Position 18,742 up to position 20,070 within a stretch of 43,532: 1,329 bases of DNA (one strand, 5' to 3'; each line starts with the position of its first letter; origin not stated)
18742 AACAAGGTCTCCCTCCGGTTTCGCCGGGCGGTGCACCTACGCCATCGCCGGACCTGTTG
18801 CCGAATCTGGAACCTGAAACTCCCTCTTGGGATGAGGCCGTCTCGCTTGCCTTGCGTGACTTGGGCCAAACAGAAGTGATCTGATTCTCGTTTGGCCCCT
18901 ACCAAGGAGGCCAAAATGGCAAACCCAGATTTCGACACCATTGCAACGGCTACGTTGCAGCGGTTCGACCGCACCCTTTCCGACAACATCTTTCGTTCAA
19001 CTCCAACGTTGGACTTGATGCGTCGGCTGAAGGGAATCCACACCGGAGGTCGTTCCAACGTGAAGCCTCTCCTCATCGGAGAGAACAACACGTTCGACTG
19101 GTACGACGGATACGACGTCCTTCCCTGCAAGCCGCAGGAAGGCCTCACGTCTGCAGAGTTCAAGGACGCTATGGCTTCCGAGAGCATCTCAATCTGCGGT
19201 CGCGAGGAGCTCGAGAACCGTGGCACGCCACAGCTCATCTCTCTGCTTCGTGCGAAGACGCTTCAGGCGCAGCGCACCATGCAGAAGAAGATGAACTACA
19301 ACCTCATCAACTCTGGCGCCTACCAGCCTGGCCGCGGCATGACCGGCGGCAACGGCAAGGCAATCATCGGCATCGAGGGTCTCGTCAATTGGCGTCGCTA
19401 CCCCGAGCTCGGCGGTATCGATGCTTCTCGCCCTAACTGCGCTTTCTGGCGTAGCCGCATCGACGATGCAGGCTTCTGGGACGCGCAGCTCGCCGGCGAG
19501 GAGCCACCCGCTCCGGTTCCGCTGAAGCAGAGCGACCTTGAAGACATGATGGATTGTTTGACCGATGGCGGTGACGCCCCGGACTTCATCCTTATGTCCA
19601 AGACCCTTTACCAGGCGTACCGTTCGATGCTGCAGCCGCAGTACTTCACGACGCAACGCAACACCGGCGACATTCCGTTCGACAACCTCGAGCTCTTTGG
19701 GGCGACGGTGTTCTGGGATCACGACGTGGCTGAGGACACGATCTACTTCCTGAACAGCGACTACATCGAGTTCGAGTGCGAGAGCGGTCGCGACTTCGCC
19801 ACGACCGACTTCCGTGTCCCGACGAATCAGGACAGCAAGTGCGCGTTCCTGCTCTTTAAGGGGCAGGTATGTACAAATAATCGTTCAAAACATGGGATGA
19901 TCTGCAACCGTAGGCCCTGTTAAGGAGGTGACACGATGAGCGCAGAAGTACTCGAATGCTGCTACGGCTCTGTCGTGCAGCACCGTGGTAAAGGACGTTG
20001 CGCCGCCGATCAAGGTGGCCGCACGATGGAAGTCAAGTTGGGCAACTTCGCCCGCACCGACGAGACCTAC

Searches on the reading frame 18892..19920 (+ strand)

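Call 11: search_protein_families(library=phrogs, proteins=[window:18892-19920:+], max_evalue=0.001)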
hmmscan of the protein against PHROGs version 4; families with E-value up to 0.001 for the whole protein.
window:18892-19920:+ (343 aa): 2 families
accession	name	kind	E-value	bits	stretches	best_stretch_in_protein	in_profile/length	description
phrog_9953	-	head and packaging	8.4e-46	157.8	1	7-338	2-327/329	major head protein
phrog_14242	-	head and packaging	3.7e-06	26.9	1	195-337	240-385/396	major head protein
